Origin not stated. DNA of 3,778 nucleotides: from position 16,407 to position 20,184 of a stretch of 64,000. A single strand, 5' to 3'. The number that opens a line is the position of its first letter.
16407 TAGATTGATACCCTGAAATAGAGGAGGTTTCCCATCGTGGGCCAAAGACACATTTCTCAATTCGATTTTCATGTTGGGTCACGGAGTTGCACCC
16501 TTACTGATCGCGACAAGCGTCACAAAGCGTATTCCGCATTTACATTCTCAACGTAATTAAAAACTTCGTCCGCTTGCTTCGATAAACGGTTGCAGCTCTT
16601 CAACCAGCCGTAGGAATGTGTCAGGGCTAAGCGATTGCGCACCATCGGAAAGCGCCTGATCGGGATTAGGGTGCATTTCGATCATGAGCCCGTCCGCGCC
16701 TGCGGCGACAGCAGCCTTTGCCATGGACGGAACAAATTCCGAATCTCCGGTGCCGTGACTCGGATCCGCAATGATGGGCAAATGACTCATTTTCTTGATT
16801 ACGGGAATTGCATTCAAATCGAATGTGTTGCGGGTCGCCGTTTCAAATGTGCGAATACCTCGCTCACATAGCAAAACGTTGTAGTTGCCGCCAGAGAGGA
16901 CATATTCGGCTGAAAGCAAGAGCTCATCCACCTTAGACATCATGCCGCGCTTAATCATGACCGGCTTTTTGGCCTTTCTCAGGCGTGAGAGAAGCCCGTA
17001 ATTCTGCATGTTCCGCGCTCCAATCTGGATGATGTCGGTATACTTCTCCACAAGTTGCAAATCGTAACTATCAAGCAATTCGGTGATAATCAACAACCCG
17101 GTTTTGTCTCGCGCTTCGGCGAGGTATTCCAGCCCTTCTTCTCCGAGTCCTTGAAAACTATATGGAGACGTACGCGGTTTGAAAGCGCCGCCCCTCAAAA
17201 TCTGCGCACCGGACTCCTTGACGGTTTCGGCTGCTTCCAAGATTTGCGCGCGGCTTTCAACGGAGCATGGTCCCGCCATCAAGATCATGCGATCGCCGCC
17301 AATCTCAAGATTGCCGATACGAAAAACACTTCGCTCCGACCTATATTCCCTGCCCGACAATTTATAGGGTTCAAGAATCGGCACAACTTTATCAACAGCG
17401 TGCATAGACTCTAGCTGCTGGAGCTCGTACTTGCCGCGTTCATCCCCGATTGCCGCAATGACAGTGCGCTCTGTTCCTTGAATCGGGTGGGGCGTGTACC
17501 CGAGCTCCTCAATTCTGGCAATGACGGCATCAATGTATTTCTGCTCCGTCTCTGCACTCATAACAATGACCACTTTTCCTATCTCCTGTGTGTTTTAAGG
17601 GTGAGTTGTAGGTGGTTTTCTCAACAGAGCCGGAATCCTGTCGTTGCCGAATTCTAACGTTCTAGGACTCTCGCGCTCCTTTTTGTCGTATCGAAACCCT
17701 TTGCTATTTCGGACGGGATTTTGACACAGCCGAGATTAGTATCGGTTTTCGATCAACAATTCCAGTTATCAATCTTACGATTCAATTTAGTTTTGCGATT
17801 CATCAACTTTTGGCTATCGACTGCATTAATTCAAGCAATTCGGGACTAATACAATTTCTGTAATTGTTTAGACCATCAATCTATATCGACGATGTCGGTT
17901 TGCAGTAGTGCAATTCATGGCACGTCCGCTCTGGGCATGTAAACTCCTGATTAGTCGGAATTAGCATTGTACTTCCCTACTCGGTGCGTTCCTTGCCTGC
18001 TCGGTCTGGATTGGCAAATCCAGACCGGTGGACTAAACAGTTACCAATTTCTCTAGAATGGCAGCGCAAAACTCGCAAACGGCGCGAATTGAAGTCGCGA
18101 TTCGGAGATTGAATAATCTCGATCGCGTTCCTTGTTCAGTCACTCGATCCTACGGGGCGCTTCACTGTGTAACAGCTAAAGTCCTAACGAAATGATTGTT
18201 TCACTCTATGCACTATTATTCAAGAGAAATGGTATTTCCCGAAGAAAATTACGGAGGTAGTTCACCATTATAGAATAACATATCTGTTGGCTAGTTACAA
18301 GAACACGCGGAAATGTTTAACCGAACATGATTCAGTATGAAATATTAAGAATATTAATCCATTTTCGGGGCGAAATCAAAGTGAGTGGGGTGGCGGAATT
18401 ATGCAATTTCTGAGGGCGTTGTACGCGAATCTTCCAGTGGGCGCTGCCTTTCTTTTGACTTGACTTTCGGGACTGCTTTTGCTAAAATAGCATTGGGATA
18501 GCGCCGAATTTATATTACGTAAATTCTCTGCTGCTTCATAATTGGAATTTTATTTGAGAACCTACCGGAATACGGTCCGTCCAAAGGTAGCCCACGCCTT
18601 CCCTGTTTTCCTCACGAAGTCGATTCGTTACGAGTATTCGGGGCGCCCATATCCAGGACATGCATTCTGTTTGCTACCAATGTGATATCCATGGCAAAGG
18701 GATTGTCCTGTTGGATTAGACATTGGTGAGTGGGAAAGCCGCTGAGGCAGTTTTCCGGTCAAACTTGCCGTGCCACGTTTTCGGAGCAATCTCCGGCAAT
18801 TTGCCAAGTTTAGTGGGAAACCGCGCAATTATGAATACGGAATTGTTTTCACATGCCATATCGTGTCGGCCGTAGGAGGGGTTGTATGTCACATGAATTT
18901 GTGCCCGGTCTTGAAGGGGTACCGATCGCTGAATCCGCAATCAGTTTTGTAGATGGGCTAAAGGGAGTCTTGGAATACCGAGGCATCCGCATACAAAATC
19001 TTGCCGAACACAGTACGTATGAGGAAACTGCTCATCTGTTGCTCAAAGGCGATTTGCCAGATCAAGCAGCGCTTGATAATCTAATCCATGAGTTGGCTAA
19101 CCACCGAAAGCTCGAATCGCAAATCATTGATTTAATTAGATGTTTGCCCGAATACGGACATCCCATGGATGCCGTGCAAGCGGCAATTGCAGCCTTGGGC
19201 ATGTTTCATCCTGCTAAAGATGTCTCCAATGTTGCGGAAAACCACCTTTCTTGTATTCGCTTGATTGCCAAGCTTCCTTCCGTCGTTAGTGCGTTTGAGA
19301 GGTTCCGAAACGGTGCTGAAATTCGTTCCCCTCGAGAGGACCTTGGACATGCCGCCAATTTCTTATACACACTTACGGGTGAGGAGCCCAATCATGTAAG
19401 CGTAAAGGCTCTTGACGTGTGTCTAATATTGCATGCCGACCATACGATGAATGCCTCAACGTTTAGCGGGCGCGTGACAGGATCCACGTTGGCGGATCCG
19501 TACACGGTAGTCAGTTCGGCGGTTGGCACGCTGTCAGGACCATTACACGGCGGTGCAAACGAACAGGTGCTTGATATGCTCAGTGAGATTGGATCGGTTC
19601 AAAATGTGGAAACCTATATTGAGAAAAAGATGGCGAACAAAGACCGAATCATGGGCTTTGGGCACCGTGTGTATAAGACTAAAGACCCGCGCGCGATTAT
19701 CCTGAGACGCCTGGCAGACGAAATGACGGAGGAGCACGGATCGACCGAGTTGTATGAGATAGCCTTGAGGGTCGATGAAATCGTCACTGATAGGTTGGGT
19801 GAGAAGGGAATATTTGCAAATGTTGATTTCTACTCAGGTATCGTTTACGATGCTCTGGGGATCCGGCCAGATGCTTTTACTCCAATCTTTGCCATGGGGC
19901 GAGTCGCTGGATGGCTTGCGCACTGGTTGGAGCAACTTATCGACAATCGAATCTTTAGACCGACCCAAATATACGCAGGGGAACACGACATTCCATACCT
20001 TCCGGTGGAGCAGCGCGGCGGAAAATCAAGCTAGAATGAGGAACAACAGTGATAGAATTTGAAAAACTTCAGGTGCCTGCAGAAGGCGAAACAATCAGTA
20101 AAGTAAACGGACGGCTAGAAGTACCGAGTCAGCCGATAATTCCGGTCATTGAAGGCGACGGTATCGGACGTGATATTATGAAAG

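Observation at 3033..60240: Dispersed, modular (BOX-like) intergenic repeat family: leader + 1-5 degenerate ~36-nt GATC-bounded units + C-rich tail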

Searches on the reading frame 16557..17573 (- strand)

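Call 47: search_protein_families(library=pfam, proteins=[window:16557-17573:-])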
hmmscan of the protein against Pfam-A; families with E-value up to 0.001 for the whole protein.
window:16557-17573:- (338 aa): 3 families
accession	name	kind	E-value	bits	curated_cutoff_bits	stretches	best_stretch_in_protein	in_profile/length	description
PF00793.26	DAHP_synth_1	-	1.4e-76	257.5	25.5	1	91-328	12-265/270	DAHP synthetase I family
PF18152.6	DAHP_snth_FXD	-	6.5e-22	77.6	27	1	1-68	1-67/67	DAHP synthase ferredoxin-like domain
PF03102.20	NeuB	-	1e-09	38.7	22.1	1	142-335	52-237/241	NeuB family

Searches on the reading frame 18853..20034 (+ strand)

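Call 47: search_protein_families(library=pfam, proteins=[window:18853-20034:+])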
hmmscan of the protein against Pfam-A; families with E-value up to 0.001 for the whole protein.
window:18853-20034:+ (393 aa): 1 family
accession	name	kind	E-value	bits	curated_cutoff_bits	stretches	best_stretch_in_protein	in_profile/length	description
PF00285.26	Citrate_synt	-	7.8e-135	449.9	27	1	19-371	1-357/357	Citrate synthase, C-terminal domain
